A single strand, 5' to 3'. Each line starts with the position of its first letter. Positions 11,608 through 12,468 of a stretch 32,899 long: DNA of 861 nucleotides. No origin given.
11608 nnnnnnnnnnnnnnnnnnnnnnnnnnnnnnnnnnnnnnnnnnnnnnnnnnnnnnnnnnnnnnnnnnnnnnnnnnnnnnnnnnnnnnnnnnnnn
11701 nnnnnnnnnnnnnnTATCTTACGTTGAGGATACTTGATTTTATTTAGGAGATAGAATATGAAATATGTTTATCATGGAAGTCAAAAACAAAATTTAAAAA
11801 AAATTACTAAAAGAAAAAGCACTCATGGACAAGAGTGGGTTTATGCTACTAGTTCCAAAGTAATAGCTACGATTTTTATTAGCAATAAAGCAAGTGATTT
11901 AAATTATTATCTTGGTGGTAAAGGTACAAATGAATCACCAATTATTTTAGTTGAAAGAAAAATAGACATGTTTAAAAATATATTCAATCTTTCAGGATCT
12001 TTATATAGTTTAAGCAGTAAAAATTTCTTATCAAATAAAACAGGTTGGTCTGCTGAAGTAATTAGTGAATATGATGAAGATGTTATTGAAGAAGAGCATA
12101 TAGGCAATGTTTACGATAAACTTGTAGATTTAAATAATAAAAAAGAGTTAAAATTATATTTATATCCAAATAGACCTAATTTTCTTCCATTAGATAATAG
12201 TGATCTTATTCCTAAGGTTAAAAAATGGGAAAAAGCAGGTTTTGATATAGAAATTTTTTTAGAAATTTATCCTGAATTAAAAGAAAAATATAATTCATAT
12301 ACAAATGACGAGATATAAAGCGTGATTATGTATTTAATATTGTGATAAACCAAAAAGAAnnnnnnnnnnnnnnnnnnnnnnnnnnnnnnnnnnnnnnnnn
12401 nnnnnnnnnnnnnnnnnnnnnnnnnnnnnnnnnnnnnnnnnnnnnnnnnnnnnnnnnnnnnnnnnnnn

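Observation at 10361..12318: Candidate new RiPP system: Cys-free H-D-N repeat peptide, radical SAM/SPASM enzyme and an unknown partner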

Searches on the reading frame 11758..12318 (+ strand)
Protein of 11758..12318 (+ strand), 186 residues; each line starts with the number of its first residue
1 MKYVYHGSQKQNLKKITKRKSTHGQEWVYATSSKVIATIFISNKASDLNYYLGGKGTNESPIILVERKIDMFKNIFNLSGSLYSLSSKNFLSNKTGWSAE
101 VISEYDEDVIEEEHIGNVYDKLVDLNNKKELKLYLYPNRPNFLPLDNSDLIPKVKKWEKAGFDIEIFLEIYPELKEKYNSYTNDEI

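Call 5: search_protein_families(library=ncbifam, proteins=[window:11758-12318:+], max_evalue=0.1)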
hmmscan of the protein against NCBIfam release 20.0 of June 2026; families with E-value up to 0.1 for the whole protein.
window:11758-12318:+ (186 aa): 0 families

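Call 6: search_protein_families(library=pfam, proteins=[window:11758-12318:+], max_evalue=0.1)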
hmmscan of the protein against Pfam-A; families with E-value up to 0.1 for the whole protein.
window:11758-12318:+ (186 aa): 1 family
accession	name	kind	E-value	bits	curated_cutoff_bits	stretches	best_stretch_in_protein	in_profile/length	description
PF18760.7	ART-PolyVal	-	0.058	14.6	31.2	1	2-112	7-115/140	ADP-Ribosyltransferase in polyvalent proteins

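Call 25: find_homologous_proteins(query=window:11758-12318:+, max_evalue=0.001)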
Query window:11758-12318:+ (186 aa): 277 proteins with E <= 0.001 among 319 candidates; the best 120 are listed.
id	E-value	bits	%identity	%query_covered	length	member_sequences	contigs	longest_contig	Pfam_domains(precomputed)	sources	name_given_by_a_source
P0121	1.2e-116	405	99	100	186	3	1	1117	-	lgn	-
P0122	1.8e-90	320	79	98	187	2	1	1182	-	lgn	-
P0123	1.3e-89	317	79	99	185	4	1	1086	-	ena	-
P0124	4.3e-77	276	69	98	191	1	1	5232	-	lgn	-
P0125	5.6e-77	276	67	100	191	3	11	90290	-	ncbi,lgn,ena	-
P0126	1.3e-76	275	66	99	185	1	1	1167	-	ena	-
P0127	1.5e-76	274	71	96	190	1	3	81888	-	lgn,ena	-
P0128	9.5e-75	269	69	95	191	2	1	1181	-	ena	-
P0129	1.1e-74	268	70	94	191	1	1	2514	-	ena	-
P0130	1.3e-74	268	69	96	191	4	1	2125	-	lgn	-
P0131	1.3e-74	268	69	96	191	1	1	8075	-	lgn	-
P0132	2.2e-74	267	70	96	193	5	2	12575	-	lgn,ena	-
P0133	2.2e-74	267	69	96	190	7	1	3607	-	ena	-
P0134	2.4e-74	267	68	96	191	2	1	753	-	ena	-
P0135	2.8e-74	267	69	96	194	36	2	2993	-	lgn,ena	-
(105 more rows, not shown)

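Call 35: predict_structure(alignment_id=A2)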
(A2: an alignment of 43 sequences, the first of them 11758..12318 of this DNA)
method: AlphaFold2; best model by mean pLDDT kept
length: 186 residues; sequences in the alignment: 43
mean_pLDDT: 92.4   pTM: 0.86
mean pLDDT of the five models: 92.4, 92.3, 92.2, 91.5, 91.3
residues with pLDDT >= 90: 148; 70-90: 32; 50-70: 5; < 50: 1
segments of 3 or more residues with pLDDT < 50: none
pLDDT, mean of each block of 10 residues (from residue 1): 94 94 84 94 90 85 95 96 97 87 97 98 96 96 94 93 93 96 66
secondary structure, 60 per line:
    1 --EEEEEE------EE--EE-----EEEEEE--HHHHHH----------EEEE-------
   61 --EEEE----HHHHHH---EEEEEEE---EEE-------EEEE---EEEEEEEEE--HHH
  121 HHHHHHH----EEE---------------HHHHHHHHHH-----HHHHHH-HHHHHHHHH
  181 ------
elements in order: E3-8 E26-31 H34-39 E50-53 E63-66 H71-76 E80-86 E90-92 E100-103 E107-115 H118-127 E132-134 H150-159 H165-170 H172-180

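Call 37: search_protein_representatives(alignment_id=A2)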
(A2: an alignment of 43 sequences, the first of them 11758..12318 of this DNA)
Query: 43 sequences, 186 profile positions. Proteins with E-value up to 0.001 (for the whole library): 707; up to 1e-10: 352; up to 1e-30: 82. The best 150 are listed.
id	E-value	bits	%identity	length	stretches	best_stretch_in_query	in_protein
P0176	9.3e-94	328.5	-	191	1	4-185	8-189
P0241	3.0e-84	297.5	-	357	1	2-184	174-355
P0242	1.5e-74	265.9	-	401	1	1-184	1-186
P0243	5.2e-64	231.5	-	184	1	1-144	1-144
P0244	1.5e-56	207.2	-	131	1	1-131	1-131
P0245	3.6e-56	206.0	-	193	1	1-184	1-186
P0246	9.6e-56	204.6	-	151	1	1-151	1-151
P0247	1.3e-53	197.7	-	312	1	2-182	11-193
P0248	5.2e-51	189.2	-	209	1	2-180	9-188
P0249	8.0e-50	185.3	-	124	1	65-184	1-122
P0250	1.5e-45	171.4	-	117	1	71-185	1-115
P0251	2.9e-45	170.4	-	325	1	1-182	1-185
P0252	6.5e-45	169.3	-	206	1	1-179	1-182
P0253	2.6e-44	167.3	-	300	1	1-183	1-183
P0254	2.0e-43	164.4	-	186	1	2-183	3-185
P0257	3.6e-43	163.6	-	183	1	2-182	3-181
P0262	5.6e-42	159.7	-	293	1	2-183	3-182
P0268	1.3e-39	152.0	-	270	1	3-182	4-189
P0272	7.8e-39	149.5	-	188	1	1-178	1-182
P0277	2.6e-37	144.5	-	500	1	3-184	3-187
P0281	3.5e-37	144.1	-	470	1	3-184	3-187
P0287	1.3e-35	138.9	-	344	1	2-155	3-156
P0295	6.1e-35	136.8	-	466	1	3-177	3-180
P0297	4.6e-34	133.9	-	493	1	1-180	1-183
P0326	2.2e-30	121.9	-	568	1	4-182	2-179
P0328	5.1e-30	120.7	-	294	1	2-169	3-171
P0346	2.6e-28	115.2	-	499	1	2-161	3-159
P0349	4.8e-28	114.3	-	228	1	2-161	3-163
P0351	5.5e-28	114.1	-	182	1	3-157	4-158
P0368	4.9e-26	107.7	-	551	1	3-158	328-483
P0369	5.0e-26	107.7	-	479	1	2-179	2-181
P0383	8.1e-25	103.8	-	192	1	2-174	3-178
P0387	3.9e-24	101.5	-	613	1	2-142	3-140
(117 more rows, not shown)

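Call 38: search_protein_families(library=pfam, proteins=[P0277, P0281, P0295, P0297, P0326, P0346, P0368, P0369, P0387, P0242], max_evalue=0.01)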
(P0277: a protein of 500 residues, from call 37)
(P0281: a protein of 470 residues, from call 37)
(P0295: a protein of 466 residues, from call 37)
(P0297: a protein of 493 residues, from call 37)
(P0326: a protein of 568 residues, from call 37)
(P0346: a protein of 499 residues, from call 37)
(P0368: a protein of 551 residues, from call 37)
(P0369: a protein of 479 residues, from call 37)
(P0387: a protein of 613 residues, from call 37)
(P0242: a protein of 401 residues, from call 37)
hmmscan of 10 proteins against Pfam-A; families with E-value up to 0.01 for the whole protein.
P0277 (500 aa): 7 families
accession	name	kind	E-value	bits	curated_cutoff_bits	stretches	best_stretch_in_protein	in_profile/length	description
PF13238.12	AAA_18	-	1.2e-06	29.4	29.4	1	321-370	1-50/128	AAA domain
PF07728.20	AAA_5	-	0.0009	19.7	22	0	321-345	2-27/139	AAA domain (dynein-related subfamily)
PF01202.28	SKI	-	0.0013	19.4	22.1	1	327-487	1-158/159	Shikimate kinase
PF13671.12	AAA_33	-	0.0016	19.2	27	1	321-354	2-36/143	AAA domain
PF00004.35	AAA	-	0.0024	18.8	21.2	1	321-361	1-41/131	ATPase family associated with various cellular activities (AAA)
PF13401.12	AAA_22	-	0.0025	18.6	27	0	318-347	5-37/130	AAA domain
PF01745.22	IPT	-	0.0032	17.3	20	0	322-350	5-33/233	Isopentenyl transferase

P0281 (470 aa): 0 families

P0295 (466 aa): 0 families

P0297 (493 aa): 10 families
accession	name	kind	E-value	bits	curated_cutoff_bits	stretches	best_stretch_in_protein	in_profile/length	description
PF13238.12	AAA_18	-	9.6e-07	29.7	29.4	1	321-372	1-50/128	AAA domain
PF01202.28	SKI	-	2.7e-05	24.8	22.1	1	327-482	1-156/159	Shikimate kinase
PF03193.22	RsgA_GTPase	-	0.00061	20.1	30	1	284-341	69-129/174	RsgA GTPase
PF13191.12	AAA_16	-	0.00071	20.6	32.6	1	319-343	25-49/167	AAA ATPase domain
PF00004.35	AAA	-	0.0014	19.5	21.2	1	321-351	1-31/131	ATPase family associated with various cellular activities (AAA)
PF07728.20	AAA_5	-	0.0016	18.9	22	1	321-343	2-25/139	AAA domain (dynein-related subfamily)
PF13401.12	AAA_22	-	0.0019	19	27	0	318-342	5-29/130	AAA domain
PF01078.27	Mg_chelatase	-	0.0031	17.4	20.3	1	317-341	21-45/207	Magnesium chelatase, subunit ChlI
PF13521.12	AAA_28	-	0.005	17.5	27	0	321-345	2-26/164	AAA domain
PF01712.25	dNK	-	0.0073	16.5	27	0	325-385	5-66/203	Deoxynucleoside kinase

P0326 (568 aa): 0 families

P0346 (499 aa): 6 families
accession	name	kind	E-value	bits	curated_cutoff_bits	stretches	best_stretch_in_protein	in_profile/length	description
PF13238.12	AAA_18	-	2.1e-05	25.4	29.4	1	322-366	1-44/128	AAA domain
PF13671.12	AAA_33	-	0.0015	19.3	27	1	322-365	2-46/143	AAA domain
PF03193.22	RsgA_GTPase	-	0.0031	17.8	30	1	309-341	96-128/174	RsgA GTPase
PF18121.7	TFA2_Winged_2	-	0.0037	17.3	26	1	105-138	20-52/60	TFA2 Winged helix domain 2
PF08303.17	tRNA_lig_kinase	-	0.0051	17.4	22.7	0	322-366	2-49/168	tRNA ligase kinase domain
PF03215.21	Rad17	-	0.0085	16.5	23.8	1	306-370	32-96/186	Rad17 P-loop domain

P0368 (551 aa): 0 families

P0369 (479 aa): 0 families

P0387 (613 aa): 0 families

P0242 (401 aa): 0 families

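Call 39: fold_search(model_id=the predicted structure, library=pdb)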
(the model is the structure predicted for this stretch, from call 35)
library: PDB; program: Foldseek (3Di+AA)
matches with E <= 10: 356; with E <= 0.001: 0
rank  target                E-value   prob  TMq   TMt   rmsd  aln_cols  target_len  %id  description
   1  2hw2                  6.3e-03  0.96  0.30  0.39  10.7       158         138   12  Crystal structure of Rifampin ADP-ribosyl transferase in complex with Rifampin (released 2007-07-31)
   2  9iaf                  7.6e-03  0.96  0.32  0.40   9.8       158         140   12  Crystal structure of Arr in complex with Rifampicin and Chr-16 (released 2025-12-17)
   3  9iba                  6.0e-02  0.51  0.27  0.32  10.2       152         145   11  Crystal structure of Arr-2 in complex with Rifampicin (released 2025-12-17)
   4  7eof_A                1.5e-01  0.09  0.19  0.20  18.6       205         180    9  Structure of CCDC25-DNA complex (released 2022-11-02)
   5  7eof_B                2.4e-01  0.06  0.19  0.20  19.6       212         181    9  Structure of CCDC25-DNA complex (released 2022-11-02)
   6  1x3e_B                2.6e-01  0.08  0.14  0.19  13.0       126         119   10  Crystal structure of the single-stranded DNA-binding protein from Mycobacterium smegmatis (released 2005-08-15)
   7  3rh7_E                2.9e-01  0.06  0.15  0.12  11.7       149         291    8  Crystal structure of a putative oxidoreductase (SMa0793) from Sinorhizobium meliloti 1021 at 3.00 A resolution (released 2011-06-08)
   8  2o3o_A                2.9e-01  0.03  0.11  0.10  16.3       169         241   15  Crystal Structure of the sensor histidine kinase regulator YycI from Bacillus subtitlis (released 2007-04-10)
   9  1woc_A                3.5e-01  0.08  0.17  0.25  12.5       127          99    6  Crystal structure of PriB (released 2005-01-25)
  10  7uy5_J                3.5e-01  0.07  0.17  0.22  16.8       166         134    5  Tetrahymena telomerase with CST (released 2022-07-13)
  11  7f5y_B                3.7e-01  0.06  0.14  0.19  13.0       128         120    8  Crystal structure of the single-stranded dna-binding protein from Mycobacterium tuberculosis- Form III (released 2022-05-11)
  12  9srg                  4.0e-01  0.07  0.16  0.19  15.4       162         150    6  Prenylated FMN oxidative maturase PhdC, FMN-bound (released 2025-12-17)
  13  2o3o_E                4.2e-01  0.03  0.13  0.11  14.9       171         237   16  Crystal Structure of the sensor histidine kinase regulator YycI from Bacillus subtitlis (released 2007-04-10)
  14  2o3o_J                4.2e-01  0.02  0.11  0.10  15.9       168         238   17  Crystal Structure of the sensor histidine kinase regulator YycI from Bacillus subtitlis (released 2007-04-10)
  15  5z8t_A                4.5e-01  0.05  0.17  0.09  20.2       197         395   11  Flavin-containing monooxygenase (released 2019-02-06)
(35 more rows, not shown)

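Call 40: search_solved_structures(query=A2, max_evalue=10, show_alignments=3)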
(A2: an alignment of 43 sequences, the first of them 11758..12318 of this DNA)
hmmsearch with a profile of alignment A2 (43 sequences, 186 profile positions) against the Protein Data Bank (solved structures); distinct sequences matched with E-value up to 10: 0.

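Call 44: fold_search(model_id=the predicted structure, library=viral)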
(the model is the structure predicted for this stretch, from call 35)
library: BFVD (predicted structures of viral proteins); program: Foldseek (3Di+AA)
matches with E <= 10: 470; with E <= 0.001: 3
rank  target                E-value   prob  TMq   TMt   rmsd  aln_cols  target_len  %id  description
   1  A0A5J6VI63            2.2e-07  1.00  0.51  0.31   4.2       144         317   16  Uncharacterized protein [Megaviridae environmental sample]
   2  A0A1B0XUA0            4.1e-04  1.00  0.34  0.21  16.3       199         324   13  (no name in the UniProt tables at hand)
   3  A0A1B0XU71            9.5e-04  1.00  0.35  0.23  10.0       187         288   15  (no name in the UniProt tables at hand)
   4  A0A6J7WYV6            1.1e-03  1.00  0.34  0.18   9.2       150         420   11  Uncharacterized protein [uncultured Caudovirales phage]
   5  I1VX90                2.4e-03  1.00  0.36  0.22   7.9       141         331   18  (no name in the UniProt tables at hand)
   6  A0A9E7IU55            4.1e-03  1.00  0.35  0.56   7.9       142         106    8  (no name in the UniProt tables at hand)
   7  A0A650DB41            5.9e-03  1.00  0.34  0.21   3.6       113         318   12  (no name in the UniProt tables at hand)
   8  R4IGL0                6.3e-03  0.99  0.37  0.55   7.1       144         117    8  (no name in the UniProt tables at hand)
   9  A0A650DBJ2            8.5e-03  0.82  0.32  0.21  10.7       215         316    8  (no name in the UniProt tables at hand)
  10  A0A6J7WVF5            1.7e-02  0.97  0.29  0.45   9.0       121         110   12  Uncharacterized protein [uncultured Caudovirales phage]
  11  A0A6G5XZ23            2.9e-02  0.91  0.30  0.18   8.8       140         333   15  (no name in the UniProt tables at hand)
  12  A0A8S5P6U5            3.4e-02  0.10  0.14  0.16  14.8       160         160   10  Single strand binding protein (Fragment) [Podoviridae sp. ctPr92]
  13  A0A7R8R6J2            6.7e-02  0.96  0.38  0.43   4.1       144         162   14  Uncharacterized protein [Klebsiella phage vB_KvM-Eowyn]
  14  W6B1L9                1.0e-01  0.85  0.32  0.26   8.6       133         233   11  Uncharacterized protein [Erwinia phage Ea35-70]
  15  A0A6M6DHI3            1.1e-01  0.33  0.31  0.35  11.7       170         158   10  (no name in the UniProt tables at hand)
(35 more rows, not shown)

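Call 45: list_cluster_members(proteins=[P0351, P0349, P0328, P0287, P0257, P0262, P0383, P0268, P0254, P0272])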
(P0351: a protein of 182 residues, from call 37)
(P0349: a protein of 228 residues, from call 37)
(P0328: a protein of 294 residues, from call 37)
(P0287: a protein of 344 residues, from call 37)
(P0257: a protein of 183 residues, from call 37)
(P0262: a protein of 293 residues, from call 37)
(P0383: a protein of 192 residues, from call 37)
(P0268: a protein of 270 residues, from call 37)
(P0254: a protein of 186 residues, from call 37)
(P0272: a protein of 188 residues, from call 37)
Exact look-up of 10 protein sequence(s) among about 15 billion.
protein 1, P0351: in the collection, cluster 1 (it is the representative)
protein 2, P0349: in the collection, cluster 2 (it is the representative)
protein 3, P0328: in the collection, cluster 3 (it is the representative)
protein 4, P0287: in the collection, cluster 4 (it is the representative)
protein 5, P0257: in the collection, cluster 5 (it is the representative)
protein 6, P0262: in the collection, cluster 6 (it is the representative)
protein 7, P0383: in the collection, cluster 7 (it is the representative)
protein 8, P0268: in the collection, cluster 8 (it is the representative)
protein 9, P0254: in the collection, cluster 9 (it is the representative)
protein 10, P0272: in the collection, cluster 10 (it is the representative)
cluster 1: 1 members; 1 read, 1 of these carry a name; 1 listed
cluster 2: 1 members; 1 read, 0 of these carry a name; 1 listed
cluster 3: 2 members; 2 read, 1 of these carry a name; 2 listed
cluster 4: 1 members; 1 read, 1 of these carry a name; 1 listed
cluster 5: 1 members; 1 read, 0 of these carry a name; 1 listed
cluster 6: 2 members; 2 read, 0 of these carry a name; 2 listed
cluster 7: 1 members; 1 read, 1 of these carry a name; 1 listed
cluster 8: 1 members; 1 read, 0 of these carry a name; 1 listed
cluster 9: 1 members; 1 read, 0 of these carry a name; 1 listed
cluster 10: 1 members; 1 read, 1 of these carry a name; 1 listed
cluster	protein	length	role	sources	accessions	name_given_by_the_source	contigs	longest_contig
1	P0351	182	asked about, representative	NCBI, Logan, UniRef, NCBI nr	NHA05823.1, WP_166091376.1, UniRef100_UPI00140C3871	hypothetical protein G7092_18570 [Mucilaginibacter sp. HC2] | hypothetical protein n=1 Tax=Mucilaginibacter inviolabilis TaxID=2714892 ... | hypothetical protein [Mucilaginibacter inviolabilis]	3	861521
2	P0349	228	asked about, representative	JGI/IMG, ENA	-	-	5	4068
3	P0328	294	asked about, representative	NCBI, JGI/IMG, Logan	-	hypothetical protein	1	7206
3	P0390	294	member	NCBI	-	-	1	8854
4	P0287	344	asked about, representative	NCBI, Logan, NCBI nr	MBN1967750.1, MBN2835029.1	MAG: hypothetical protein JXR48_08690 [Candidatus Delongbacteria bacterium] | hypothetical protein [Candidatus Delongbacteria bacterium]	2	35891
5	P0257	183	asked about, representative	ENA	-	-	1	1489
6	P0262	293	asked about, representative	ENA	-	-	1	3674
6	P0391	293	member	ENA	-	-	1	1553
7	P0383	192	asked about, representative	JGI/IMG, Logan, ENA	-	hypothetical protein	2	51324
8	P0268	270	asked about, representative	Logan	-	-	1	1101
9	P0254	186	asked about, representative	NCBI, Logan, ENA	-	-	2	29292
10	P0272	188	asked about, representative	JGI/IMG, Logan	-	hypothetical protein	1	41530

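Call 47: find_encoding_contigs(protein=P0351, flank=6000, max_places=2)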
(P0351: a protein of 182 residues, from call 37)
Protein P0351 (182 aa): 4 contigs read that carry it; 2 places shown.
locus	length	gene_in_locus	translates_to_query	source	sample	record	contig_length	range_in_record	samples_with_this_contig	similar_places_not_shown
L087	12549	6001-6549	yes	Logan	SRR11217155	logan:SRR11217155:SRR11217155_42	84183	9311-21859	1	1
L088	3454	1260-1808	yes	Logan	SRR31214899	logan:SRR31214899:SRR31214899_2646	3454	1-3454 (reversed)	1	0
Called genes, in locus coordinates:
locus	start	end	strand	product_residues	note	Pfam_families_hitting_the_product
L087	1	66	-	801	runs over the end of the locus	PF13620:CarboxypepD_reg (weak), PF13715:CarbopepD_reg_2, PF00593:TonB_dep_Rec_b-barrel, PF14905:OMP_b-brl_3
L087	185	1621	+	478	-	PF00512:HisKA, PF02518:HATPase_c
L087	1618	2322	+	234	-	PF00072:Response_reg, PF00486:Trans_reg_C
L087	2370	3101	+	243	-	PF00072:Response_reg, PF04397:LytTR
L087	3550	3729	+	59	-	-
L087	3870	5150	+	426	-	PF13353:Fer4_12 (weak), PF04055:Radical_SAM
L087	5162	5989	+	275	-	-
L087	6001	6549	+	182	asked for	-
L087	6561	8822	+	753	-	PF03412:Peptidase_C39, PF00664:ABC_membrane, PF00005:ABC_tran, PF02463:SMC_N, PF09818:ABC_ATPase (faint)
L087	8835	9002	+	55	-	-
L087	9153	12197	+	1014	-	PF04738:Lant_dehydr_N, PF14028:Lant_dehydr_C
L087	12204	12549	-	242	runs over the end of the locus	PF00072:Response_reg, PF04397:LytTR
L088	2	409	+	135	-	?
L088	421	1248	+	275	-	-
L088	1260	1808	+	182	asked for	-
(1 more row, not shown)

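Call 58: find_encoding_contigs(protein=P0254, flank=4000, max_places=1)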
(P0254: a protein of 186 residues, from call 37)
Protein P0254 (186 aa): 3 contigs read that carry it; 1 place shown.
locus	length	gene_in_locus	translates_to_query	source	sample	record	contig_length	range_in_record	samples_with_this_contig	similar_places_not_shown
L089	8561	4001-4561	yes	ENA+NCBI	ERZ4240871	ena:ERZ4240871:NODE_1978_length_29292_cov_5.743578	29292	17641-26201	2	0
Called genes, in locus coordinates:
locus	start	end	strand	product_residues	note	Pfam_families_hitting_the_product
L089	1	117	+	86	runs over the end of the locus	PF00106:adh_short, PF08659:KR (faint), PF13561:adh_short_C2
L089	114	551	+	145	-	PF00106:adh_short, PF13561:adh_short_C2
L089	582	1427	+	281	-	PF01636:APH, PF01633:Choline_kinase (weak), PF02958:EcKL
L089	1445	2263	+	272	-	PF03747:ADP_ribosyl_GH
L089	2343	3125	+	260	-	PF01636:APH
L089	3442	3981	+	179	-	PF04073:tRNA_edit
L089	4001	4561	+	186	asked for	-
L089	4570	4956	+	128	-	-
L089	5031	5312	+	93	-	-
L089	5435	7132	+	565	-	PF00005:ABC_tran, PF02463:SMC_N (weak)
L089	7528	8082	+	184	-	PF08241:Methyltransf_11, PF08242:Methyltransf_12 (weak), PF13649:Methyltransf_25, PF13847:Methyltransf_31, PF13489:Methyltransf_23 (faint)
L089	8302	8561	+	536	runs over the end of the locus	PF03193:RsgA_GTPase (faint), PF00005:ABC_tran, PF00158:Sigma54_activat (faint), PF00931:NB-ARC (faint), PF02463:SMC_N (faint), PF13555:AAA_29 (faint), PF20720:nSTAND3 (faint), PF00005:ABC_tran, +9 more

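Call 59: find_encoding_contigs(protein=P0272, flank=4000, max_places=1)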
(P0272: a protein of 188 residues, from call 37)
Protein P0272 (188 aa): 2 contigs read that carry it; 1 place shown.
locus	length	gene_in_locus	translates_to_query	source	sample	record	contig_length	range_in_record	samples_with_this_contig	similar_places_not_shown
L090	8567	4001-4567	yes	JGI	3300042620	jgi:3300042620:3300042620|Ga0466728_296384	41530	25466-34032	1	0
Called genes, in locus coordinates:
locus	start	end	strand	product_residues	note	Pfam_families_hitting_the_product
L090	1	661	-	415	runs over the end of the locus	PF00109:ketoacyl-synt, PF00108:Thiolase_N (faint), PF02801:Ketoacyl-synt_C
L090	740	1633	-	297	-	PF01699:Na_Ca_ex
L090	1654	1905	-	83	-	PF02033:RBFA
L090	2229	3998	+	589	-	PF00009:GTP_EFTU, PF01926:MMR_HSR1 (weak), PF03144:GTP_EFTU_D2, PF00679:EFG_C, PF06421:LepA_C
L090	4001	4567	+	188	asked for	-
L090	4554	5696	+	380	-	PF03572:Peptidase_S41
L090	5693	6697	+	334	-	PF13356:Arm-DNA-bind_3, PF22022:Phage_int_M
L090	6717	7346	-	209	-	PF01351:RNase_HII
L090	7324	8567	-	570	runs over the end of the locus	PF01464:SLT, PF27553:SLT_superhelical (weak)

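Call 60: find_encoding_contigs(protein=P0383, flank=4000, max_places=1)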
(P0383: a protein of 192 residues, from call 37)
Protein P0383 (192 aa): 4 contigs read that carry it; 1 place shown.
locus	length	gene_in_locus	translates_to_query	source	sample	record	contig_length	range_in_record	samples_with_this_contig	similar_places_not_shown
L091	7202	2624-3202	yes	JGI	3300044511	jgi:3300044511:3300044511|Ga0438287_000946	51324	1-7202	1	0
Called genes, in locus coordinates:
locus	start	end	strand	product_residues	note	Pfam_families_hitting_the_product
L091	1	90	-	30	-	?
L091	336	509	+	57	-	-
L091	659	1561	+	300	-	-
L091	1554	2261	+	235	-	PF19502:DUF6036 (weak)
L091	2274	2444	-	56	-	-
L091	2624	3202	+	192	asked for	-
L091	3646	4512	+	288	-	-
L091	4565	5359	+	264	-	PF00254:FKBP_C (weak), PF22199:FKBP26_IF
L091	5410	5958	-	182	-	PF01198:Ribosomal_L31e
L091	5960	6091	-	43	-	-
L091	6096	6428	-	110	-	-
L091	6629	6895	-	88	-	-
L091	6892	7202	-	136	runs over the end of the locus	PF01090:Ribosomal_S19e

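Call 77: search_protein_families(library=padloc, proteins=[window:11758-12318:+], max_evalue=0.01)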
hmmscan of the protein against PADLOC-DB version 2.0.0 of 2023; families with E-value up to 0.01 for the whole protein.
window:11758-12318:+ (186 aa): 0 families
